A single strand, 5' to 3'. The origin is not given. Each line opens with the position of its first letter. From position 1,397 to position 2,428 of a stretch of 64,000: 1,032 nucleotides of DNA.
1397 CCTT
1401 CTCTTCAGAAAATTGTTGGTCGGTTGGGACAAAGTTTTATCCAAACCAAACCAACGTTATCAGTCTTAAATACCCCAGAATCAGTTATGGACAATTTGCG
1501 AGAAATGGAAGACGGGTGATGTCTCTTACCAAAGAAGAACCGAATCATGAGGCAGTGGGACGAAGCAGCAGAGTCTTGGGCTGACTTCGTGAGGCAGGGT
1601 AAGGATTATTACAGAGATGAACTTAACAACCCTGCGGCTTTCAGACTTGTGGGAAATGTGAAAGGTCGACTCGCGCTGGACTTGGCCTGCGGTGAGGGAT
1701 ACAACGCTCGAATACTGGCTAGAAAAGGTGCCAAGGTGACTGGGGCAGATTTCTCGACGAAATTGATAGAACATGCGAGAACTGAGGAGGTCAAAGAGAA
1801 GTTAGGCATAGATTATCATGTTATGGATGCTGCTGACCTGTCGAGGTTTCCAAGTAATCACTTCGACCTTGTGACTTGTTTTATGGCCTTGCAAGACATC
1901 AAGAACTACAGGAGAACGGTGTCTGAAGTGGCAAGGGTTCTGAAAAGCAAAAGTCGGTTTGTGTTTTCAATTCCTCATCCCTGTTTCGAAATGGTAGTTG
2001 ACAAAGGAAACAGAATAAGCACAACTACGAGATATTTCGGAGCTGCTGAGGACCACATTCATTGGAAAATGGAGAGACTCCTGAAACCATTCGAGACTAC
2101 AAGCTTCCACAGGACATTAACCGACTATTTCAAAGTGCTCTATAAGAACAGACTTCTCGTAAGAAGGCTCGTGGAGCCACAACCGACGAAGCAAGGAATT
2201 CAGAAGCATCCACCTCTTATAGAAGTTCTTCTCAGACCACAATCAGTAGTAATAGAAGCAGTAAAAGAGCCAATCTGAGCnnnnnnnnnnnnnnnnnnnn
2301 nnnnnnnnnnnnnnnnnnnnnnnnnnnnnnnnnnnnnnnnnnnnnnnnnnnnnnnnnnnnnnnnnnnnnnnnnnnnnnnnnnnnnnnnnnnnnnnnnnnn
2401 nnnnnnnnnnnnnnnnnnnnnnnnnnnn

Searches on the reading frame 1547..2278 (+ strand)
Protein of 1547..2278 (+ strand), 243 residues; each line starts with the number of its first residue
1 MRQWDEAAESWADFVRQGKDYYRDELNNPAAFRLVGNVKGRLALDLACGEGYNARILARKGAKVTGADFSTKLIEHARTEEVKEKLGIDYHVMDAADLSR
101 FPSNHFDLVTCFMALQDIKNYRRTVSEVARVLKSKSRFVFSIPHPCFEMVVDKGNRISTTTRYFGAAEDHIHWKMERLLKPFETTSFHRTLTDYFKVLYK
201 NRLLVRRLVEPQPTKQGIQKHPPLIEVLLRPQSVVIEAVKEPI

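Call 46: search_protein_families(library=pfam, proteins=[window:1547-2278:+], max_evalue=0.00001)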
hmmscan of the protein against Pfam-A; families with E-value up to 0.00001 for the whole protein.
window:1547-2278:+ (243 aa): 7 families
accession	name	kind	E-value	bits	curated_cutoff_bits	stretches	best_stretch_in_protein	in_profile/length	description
PF08241.18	Methyltransf_11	-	2.6e-23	82.9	21.2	1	44-140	1-95/95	Methyltransferase domain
PF13649.12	Methyltransf_25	-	3.8e-20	72.8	27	1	44-134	2-95/97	Methyltransferase domain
PF13847.12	Methyltransf_31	-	4.3e-16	59.3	27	1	43-155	7-127/145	Methyltransferase domain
PF13489.12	Methyltransf_23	-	5.5e-14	52.7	27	1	38-154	21-124/164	Methyltransferase domain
PF08242.18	Methyltransf_12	-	2.9e-12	47.6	30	1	44-134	1-94/98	Methyltransferase domain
PF01209.24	Ubie_methyltran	-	1.1e-08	35.2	20.1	1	33-139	41-150/233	ubiE/COQ5 methyltransferase family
PF07021.18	MetW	-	7.8e-06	26.1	21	0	40-133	14-103/193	Methionine biosynthesis protein MetW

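Call 84: find_encoding_contigs(protein=window:1547-2278:+, flank=10000, max_places=1)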
Protein window:1547-2278:+ (243 aa): 4 contigs read that carry it; 1 place shown.
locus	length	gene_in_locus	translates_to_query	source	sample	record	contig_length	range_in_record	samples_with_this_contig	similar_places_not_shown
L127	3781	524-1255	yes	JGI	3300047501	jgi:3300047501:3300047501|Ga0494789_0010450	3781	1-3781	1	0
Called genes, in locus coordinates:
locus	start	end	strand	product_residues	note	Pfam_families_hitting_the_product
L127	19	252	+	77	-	-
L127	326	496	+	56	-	-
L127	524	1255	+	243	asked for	PF13489:Methyltransf_23, PF01209:Ubie_methyltran, PF07021:MetW (weak), PF13847:Methyltransf_31, PF08241:Methyltransf_11, PF08242:Methyltransf_12, PF13649:Methyltransf_25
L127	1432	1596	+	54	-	PF11520:Cren7 (weak)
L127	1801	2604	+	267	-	-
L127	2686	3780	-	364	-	?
